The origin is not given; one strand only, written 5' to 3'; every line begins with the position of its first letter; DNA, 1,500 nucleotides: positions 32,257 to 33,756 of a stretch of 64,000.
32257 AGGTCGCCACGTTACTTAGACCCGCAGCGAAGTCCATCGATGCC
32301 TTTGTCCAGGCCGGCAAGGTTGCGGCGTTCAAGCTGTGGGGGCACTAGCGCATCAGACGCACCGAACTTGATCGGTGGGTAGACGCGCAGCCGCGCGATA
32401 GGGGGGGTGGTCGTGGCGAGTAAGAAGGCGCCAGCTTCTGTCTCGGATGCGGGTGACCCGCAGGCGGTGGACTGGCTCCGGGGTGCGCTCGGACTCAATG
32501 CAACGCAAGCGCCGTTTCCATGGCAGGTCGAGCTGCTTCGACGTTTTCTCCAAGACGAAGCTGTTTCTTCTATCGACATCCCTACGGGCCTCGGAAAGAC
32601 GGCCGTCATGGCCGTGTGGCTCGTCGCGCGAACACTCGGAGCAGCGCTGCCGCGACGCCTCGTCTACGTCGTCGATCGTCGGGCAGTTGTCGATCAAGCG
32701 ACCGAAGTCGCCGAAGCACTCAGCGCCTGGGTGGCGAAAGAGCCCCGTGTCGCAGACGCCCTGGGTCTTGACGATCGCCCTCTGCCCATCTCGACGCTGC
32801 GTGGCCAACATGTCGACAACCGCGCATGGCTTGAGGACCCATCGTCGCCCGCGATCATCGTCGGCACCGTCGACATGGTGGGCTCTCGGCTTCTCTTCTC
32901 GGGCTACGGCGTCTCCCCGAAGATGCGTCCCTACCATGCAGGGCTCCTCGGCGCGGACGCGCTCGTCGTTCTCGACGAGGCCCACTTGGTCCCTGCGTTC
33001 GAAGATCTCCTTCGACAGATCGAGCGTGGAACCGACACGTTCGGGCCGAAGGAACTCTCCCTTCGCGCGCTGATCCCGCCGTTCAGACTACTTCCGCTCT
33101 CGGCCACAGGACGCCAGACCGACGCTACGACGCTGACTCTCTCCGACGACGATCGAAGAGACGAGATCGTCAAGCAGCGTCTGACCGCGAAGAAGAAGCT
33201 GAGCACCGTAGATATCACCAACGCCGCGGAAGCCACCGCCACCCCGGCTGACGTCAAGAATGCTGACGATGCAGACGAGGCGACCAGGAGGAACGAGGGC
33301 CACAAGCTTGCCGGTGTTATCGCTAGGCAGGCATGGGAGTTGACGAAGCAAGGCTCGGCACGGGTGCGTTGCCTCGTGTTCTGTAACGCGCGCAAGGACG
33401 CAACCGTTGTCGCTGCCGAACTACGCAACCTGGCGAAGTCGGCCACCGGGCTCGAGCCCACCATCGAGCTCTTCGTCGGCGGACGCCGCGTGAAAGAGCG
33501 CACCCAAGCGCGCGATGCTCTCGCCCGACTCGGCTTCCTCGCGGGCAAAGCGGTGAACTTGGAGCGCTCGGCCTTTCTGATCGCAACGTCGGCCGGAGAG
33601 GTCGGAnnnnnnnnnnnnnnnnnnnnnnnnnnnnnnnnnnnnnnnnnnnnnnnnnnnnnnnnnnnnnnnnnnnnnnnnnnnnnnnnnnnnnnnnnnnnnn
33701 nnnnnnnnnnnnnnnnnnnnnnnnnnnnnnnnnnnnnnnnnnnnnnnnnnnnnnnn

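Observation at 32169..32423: Excisionase-type HTH mini-gene with an in-frame TAG at the invariant Trp codon, overlapping the cas3 start and preceded by TGATCA direct repeats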

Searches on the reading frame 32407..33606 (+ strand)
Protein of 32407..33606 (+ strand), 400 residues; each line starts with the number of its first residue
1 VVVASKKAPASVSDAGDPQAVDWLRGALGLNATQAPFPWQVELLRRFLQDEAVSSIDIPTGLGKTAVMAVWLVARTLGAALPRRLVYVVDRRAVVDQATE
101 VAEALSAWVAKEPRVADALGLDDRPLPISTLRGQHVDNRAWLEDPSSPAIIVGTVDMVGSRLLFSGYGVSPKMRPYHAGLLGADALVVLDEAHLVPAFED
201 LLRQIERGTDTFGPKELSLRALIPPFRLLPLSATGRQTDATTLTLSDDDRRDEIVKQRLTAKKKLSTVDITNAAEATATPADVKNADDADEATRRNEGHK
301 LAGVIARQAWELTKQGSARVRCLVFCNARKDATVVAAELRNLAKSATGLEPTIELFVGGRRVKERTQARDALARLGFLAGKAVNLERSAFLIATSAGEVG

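Call 20: find_related_loci(query=window:32407-33606:+, collection=metagenome_contigs, flank=3000)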
Query window:32407-33606:+ (400 aa) in metagenome_contigs; peptide patterns used: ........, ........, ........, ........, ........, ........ (x = any residue, [..] = any of these).
539 stretches matched a pattern; 51 encode a relative of the query (tblastn E <= 1e-3); 51 distinct loci.
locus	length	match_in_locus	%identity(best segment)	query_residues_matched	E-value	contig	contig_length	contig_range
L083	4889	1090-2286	80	2-400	0e+0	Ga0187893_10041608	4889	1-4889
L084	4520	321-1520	78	1-400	0e+0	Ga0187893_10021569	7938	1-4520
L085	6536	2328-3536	75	1-400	0e+0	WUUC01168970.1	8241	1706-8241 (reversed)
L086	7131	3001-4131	79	23-400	0e+0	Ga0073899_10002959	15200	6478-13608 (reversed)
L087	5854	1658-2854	77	3-400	0e+0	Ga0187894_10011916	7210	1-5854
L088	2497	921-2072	74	1-400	0e+0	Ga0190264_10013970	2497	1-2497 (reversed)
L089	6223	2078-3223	75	22-400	0e+0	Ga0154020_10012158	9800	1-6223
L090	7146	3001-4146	73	19-400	0e+0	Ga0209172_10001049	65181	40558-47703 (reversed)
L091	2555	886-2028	72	23-400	0e+0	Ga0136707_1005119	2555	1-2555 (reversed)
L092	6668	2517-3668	71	17-400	3e-171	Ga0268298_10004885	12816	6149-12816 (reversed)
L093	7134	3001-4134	72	27-400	2e-170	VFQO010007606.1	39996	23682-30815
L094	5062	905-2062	69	19-400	5e-171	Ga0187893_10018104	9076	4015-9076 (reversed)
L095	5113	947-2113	67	14-400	4e-165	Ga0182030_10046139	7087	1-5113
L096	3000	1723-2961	62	5-400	3e-157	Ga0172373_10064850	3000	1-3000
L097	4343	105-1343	61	5-400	1e-149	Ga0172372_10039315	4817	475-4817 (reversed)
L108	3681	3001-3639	84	1-213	3e-114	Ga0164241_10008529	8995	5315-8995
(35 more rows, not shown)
